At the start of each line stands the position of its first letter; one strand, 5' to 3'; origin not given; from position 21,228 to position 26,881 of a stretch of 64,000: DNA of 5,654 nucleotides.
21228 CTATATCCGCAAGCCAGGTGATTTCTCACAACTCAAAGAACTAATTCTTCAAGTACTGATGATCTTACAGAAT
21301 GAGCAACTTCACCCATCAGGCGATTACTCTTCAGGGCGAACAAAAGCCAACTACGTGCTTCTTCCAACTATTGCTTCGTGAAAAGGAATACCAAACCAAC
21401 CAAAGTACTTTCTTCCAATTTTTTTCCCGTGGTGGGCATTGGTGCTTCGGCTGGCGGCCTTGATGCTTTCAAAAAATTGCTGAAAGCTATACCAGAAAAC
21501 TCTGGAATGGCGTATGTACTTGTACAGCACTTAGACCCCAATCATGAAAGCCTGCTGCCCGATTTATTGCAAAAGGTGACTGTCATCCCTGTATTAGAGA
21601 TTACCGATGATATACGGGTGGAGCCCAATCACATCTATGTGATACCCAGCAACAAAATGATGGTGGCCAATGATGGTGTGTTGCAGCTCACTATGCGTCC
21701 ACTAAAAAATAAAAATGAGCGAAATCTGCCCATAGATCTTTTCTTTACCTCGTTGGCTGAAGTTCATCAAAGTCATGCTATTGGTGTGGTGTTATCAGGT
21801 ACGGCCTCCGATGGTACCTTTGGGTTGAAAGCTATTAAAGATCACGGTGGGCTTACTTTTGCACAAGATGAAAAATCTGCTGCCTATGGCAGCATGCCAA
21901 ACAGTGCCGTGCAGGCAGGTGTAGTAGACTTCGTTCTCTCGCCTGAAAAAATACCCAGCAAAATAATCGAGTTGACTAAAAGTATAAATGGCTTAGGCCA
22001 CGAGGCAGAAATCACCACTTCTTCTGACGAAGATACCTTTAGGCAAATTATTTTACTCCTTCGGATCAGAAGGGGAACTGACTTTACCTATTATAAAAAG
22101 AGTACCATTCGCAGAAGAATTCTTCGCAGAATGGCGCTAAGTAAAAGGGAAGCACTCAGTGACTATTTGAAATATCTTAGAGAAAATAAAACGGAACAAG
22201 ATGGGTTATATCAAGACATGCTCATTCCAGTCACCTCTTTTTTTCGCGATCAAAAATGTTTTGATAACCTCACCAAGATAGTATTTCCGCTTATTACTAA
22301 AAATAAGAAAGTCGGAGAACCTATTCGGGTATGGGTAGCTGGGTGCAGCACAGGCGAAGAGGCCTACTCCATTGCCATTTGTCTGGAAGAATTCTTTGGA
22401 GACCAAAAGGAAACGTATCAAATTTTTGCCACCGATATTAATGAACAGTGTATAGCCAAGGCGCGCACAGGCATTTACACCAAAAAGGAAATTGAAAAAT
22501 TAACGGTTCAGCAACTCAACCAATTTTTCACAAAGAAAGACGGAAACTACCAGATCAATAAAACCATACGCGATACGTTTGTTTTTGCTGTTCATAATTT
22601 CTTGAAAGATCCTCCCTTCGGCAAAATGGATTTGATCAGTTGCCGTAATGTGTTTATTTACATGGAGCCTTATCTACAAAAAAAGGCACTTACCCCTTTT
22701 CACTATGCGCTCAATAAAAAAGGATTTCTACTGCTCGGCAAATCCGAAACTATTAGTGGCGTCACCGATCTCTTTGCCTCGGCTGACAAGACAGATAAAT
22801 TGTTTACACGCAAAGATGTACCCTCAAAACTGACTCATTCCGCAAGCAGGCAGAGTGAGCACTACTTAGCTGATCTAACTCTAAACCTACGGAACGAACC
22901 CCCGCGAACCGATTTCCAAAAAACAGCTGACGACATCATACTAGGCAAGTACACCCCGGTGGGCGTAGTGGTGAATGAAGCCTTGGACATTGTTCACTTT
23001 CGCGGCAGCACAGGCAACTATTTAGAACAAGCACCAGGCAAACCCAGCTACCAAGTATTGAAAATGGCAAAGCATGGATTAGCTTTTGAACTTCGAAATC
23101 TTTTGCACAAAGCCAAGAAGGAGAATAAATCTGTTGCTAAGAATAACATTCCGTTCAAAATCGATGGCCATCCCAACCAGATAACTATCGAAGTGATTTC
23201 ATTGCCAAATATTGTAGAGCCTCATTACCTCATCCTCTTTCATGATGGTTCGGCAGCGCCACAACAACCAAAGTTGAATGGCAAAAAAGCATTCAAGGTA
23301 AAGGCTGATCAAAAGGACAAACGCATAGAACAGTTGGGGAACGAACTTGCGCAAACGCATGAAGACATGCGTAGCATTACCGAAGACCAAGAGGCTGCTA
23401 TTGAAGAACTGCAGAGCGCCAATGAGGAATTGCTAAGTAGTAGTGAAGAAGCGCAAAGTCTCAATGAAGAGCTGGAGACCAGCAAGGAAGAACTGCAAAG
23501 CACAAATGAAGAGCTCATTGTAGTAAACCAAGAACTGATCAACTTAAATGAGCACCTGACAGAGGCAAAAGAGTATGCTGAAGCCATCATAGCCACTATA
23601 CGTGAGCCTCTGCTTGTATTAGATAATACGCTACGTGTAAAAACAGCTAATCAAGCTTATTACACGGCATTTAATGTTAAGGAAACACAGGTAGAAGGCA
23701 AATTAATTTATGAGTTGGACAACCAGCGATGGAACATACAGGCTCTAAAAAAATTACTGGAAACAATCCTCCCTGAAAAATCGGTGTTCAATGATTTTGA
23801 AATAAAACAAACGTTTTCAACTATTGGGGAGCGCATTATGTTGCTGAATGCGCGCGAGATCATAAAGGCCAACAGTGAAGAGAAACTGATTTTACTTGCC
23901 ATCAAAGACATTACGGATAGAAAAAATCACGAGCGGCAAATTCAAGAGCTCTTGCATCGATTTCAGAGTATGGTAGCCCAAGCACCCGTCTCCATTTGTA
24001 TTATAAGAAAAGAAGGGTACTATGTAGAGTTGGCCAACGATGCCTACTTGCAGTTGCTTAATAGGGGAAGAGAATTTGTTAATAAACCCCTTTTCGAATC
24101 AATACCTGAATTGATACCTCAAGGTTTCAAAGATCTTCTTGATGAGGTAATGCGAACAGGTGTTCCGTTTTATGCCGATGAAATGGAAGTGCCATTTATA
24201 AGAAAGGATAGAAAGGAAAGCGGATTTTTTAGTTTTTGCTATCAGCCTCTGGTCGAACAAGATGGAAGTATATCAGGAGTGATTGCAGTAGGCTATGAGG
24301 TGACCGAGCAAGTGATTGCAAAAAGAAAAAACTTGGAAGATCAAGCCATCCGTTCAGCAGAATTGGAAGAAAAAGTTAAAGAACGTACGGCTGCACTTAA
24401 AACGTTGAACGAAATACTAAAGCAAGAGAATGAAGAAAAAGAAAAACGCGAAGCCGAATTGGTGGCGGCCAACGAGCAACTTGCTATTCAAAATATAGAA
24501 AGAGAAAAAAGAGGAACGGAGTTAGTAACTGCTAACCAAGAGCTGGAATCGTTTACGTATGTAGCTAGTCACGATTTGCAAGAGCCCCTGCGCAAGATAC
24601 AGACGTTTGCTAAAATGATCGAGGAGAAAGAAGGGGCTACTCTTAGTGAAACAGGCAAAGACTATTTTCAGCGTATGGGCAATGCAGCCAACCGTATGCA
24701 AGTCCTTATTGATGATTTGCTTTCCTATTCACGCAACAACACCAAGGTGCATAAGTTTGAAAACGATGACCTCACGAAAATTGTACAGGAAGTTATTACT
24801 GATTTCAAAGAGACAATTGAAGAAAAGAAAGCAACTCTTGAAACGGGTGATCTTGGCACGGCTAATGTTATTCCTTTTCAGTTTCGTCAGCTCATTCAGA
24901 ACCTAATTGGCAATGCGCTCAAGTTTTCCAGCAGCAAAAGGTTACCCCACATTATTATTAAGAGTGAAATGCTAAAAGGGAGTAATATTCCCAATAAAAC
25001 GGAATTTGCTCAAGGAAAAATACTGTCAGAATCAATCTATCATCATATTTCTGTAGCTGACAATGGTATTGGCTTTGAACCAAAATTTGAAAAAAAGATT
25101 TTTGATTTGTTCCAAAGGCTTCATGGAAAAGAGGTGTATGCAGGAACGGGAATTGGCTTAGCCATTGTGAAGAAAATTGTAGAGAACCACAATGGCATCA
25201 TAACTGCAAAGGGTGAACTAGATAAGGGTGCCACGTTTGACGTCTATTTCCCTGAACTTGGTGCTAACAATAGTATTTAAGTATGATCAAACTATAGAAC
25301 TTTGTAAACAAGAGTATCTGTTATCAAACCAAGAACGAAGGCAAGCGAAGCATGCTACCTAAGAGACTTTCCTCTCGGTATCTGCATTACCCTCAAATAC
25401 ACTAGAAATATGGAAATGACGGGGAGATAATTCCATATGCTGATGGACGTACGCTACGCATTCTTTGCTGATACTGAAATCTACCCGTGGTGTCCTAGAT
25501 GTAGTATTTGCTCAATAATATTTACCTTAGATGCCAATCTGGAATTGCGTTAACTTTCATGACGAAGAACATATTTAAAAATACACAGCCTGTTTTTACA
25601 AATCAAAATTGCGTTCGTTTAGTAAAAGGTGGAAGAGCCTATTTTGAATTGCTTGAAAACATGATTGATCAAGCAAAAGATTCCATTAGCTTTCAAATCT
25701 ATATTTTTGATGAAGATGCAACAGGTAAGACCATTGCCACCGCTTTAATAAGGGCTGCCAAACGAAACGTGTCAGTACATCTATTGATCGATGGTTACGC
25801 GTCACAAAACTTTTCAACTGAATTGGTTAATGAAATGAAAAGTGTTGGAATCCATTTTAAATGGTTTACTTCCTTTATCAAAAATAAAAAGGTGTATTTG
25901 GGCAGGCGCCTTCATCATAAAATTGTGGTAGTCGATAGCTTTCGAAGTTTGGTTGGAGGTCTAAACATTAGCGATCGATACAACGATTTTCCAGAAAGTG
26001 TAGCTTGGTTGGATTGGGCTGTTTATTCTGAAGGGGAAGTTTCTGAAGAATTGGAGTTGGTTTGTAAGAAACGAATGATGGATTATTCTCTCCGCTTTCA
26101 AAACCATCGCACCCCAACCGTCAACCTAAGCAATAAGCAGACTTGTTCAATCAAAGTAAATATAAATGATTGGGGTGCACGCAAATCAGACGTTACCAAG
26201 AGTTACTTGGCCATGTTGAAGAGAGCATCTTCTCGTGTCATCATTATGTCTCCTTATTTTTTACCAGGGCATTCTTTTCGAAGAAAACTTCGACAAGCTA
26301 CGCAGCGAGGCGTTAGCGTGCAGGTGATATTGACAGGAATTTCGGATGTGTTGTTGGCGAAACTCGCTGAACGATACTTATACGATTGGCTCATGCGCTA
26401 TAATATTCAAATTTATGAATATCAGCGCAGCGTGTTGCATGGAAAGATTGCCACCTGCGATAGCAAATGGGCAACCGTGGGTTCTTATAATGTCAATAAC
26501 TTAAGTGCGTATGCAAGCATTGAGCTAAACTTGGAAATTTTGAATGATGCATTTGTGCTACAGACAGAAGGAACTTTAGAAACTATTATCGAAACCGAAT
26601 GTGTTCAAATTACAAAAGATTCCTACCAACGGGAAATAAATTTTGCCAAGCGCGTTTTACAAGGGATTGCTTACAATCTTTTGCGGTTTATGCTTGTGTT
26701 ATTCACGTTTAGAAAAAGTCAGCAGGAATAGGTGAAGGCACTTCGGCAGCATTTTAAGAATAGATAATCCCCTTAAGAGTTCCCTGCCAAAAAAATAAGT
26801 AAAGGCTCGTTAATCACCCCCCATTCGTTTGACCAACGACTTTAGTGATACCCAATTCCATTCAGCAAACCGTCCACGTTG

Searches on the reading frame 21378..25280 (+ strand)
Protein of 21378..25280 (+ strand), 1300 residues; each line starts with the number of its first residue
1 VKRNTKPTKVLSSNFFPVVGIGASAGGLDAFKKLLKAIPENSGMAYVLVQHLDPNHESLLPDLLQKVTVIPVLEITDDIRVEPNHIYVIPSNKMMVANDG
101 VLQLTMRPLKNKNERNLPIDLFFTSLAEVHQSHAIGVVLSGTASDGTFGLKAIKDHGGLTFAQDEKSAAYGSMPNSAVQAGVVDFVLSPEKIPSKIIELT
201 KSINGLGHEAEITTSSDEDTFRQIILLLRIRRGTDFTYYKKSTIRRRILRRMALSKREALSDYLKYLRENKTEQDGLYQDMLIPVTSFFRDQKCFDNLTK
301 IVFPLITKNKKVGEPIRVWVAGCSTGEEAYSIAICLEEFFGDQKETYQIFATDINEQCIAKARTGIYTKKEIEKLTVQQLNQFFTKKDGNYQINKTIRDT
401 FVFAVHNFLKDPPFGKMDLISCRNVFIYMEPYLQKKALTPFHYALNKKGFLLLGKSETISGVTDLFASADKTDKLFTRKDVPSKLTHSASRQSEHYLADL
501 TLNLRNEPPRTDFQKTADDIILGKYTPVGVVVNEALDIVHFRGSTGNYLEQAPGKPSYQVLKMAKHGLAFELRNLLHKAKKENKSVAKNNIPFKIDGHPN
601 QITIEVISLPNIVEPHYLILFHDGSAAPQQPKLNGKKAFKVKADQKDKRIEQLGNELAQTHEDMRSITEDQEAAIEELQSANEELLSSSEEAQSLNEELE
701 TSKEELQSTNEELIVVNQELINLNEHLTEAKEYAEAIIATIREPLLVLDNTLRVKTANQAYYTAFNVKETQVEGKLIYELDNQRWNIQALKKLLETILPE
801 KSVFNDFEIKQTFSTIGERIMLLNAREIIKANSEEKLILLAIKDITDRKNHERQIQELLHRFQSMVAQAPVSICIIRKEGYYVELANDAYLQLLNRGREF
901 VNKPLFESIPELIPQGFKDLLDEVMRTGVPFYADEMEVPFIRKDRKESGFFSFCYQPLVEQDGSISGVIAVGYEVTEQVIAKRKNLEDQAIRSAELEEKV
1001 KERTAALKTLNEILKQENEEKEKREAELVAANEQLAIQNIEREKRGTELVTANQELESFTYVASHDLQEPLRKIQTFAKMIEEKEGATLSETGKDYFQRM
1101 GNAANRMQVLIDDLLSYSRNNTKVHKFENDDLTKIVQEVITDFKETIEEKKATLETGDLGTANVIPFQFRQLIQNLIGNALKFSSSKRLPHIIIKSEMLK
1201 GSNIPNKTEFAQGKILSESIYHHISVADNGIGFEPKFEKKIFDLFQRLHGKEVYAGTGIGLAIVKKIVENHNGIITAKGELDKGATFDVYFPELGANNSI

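Call 71: search_protein_families(library=pfam, proteins=[window:21378-25280:+], max_evalue=0.001)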
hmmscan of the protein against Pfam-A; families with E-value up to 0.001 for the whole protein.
window:21378-25280:+ (1300 aa): 11 families
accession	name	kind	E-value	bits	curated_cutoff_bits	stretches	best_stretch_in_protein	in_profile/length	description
PF01739.24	CheR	-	1.2e-57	194.9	27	1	285-472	2-192/195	CheR methyltransferase, SAM binding domain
PF01339.22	CheB_methylest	-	1.8e-55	187.8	24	1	19-196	1-174/174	CheB methylesterase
PF02518.31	HATPase_c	-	2.3e-17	63.9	26.4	1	1168-1293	5-109/111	Histidine kinase-, DNA gyrase B-, and HSP90-like ATPase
PF08448.16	PAS_4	-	2.4e-14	54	23.1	2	868-978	3-108/110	PAS fold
PF00512.31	HisKA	-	5.9e-11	42.7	26.9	1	1057-1121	3-64/66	His Kinase A (phospho-acceptor) domain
PF00989.32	PAS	-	1.2e-10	41.8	22.6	1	735-845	4-113/113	PAS fold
PF03705.20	CheR_N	-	4.5e-10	39.5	27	1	221-271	3-53/53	CheR methyltransferase, all-alpha domain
PF13426.13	PAS_9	-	4.7e-07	30.5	27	0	870-977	1-103/103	PAS domain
PF13188.13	PAS_8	-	5.6e-07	29.7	21.8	0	861-914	2-55/65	PAS domain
PF01441.24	Lipoprotein_6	-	3.2e-05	24.4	27.8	1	967-1068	57-158/170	Lipoprotein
PF13596.12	PAS_10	-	0.00066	20.7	22.1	0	739-844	6-104/106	PAS domain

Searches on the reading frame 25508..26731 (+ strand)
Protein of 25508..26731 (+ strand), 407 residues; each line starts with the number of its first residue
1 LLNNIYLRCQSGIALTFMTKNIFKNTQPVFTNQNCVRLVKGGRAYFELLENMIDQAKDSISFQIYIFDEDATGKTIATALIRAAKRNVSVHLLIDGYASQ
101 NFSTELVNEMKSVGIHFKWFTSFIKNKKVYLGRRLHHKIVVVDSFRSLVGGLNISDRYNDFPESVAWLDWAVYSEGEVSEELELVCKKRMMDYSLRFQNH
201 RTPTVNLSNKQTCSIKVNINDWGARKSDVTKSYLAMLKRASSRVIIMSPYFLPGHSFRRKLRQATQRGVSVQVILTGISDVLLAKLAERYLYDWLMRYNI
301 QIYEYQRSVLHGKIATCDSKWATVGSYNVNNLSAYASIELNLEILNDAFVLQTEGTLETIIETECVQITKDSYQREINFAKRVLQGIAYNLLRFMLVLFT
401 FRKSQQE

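Call 71: search_protein_families(library=pfam, proteins=[window:25508-26731:+], max_evalue=0.001)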
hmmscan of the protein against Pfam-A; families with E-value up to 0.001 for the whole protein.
window:25508-26731:+ (407 aa): 2 families
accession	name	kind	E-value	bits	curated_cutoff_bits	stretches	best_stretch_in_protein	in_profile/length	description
PF13091.12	PLDc_2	-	2.9e-39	134.4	27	2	234-357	2-128/132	PLD-like domain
PF00614.28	PLDc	-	2.6e-06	27.7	21.9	1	133-158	3-28/28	Phospholipase D Active site motif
